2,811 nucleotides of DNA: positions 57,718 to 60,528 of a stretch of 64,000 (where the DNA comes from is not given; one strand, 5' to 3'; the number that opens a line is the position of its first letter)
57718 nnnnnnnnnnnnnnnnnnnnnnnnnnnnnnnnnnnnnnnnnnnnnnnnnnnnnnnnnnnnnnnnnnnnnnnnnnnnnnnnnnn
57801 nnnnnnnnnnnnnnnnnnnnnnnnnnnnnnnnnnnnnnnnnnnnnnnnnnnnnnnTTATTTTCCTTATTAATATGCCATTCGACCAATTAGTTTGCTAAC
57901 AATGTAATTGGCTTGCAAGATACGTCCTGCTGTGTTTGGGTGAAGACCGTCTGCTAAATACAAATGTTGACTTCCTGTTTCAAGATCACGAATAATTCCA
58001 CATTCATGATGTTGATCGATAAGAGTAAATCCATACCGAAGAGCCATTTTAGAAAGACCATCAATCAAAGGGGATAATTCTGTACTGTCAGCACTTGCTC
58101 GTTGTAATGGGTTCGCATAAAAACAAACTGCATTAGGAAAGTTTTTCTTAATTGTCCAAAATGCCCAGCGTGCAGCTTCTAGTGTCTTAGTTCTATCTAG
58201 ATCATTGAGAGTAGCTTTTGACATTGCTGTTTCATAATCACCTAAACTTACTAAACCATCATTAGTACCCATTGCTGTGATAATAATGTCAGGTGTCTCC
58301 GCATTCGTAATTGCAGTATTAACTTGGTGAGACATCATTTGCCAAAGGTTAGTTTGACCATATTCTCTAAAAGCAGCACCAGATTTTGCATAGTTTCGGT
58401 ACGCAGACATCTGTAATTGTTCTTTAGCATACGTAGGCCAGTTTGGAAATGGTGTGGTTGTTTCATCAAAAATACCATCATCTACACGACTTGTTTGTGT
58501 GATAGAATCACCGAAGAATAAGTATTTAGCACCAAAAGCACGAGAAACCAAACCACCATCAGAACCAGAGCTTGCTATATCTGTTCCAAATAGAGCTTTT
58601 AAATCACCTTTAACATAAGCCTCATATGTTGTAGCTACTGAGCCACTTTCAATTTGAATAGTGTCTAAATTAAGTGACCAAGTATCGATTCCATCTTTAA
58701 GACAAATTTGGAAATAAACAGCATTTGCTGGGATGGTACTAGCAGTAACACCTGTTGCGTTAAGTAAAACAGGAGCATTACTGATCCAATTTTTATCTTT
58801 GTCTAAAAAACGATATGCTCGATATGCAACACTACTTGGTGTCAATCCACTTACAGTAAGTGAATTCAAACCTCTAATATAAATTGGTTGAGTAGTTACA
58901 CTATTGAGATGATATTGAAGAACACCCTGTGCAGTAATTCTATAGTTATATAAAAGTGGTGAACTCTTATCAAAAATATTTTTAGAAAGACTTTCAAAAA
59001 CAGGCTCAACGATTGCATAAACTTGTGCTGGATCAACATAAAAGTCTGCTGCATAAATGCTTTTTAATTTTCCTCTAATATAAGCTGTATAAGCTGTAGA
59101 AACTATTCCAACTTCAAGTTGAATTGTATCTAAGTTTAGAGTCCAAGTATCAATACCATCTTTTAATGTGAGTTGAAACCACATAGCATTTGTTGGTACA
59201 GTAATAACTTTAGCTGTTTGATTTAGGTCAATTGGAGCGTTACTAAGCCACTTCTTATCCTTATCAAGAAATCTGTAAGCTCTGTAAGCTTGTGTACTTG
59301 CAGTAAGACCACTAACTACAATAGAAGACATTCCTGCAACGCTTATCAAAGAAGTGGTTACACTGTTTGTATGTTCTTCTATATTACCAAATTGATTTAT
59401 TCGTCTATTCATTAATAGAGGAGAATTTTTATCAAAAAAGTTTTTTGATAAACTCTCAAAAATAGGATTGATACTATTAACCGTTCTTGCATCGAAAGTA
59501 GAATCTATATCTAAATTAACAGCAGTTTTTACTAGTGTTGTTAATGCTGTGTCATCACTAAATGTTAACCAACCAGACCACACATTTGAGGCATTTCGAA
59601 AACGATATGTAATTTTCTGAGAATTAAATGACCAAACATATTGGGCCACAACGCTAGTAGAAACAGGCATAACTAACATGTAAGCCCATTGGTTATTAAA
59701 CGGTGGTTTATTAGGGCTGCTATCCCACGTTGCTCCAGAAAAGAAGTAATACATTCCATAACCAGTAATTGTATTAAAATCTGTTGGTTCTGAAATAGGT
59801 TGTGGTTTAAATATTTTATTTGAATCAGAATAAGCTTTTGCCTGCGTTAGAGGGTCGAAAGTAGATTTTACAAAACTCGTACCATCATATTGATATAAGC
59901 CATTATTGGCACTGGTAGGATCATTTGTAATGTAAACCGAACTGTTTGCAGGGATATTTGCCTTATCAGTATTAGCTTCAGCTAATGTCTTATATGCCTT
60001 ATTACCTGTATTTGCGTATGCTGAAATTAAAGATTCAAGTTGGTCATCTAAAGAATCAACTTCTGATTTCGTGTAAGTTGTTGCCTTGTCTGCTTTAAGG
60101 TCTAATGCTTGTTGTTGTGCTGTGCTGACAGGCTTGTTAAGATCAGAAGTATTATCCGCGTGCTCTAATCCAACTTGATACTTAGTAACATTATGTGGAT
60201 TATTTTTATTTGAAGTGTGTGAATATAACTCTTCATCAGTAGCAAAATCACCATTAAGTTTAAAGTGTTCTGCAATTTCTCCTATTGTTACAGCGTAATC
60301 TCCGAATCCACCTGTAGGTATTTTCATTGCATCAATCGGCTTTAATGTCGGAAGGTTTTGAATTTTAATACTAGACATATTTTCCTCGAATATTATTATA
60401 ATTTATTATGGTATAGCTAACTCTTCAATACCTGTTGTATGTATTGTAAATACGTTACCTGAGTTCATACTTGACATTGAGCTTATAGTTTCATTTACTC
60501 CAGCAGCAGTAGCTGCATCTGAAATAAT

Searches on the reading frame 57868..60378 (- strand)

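Call 38: search_protein_families(library=pfam, proteins=[window:57868-60378:-], max_evalue=0.01)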
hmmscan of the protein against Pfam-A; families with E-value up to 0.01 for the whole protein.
window:57868-60378:- (836 aa): 2 families
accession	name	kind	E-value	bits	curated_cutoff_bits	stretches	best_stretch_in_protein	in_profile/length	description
PF13472.12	Lipase_GDSL_2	-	2.8e-12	47.9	32.9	1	621-818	1-175/178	GDSL-like Lipase/Acylhydrolase family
PF00657.28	Lipase_GDSL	-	2.1e-10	41.5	23.6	1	619-826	1-208/208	GDSL-like Lipase/Acylhydrolase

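Call 39: search_protein_families(library=phrogs, proteins=[window:57868-60378:-], max_evalue=0.001)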
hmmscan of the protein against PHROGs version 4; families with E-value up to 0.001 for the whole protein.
window:57868-60378:- (836 aa): 17 families
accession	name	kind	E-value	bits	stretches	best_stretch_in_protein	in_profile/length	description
phrog_5240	-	tail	1.1e-12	48.4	2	611-823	451-658/670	tail fiber protein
phrog_3971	-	unknown function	2.2e-12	47.7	1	43-278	38-182/331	-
phrog_38707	-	unknown function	9.9e-11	42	1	64-129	404-472/675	-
phrog_35419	-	tail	5.5e-09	36.7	1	61-127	69-135/414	tail fiber protein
phrog_24919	-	tail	2.9e-08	34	1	55-114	59-118/402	tail fiber protein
phrog_13892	-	tail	9.2e-08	32.5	1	64-142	563-640/676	minor tail protein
phrog_28731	-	unknown function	1.3e-07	31.4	1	64-181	47-172/790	-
phrog_33513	-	unknown function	1.5e-07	30.7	1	65-102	552-590/1042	-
phrog_5207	-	unknown function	3.9e-07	29.9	1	65-110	470-515/689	-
phrog_38418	-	unknown function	7e-07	29.5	1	62-102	286-326/472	-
phrog_24819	-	unknown function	1.7e-05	24.1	1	50-95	94-138/823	-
phrog_8780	-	tail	2.3e-05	23.8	1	65-105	427-467/755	minor tail protein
phrog_34368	-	unknown function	2.4e-05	24.6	1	42-82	64-104/344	-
phrog_25620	-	tail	3.2e-05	24.4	1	48-82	218-252/348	tail collar fiber protein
phrog_11029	-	tail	0.00042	19.2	1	48-140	36-119/892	tail protein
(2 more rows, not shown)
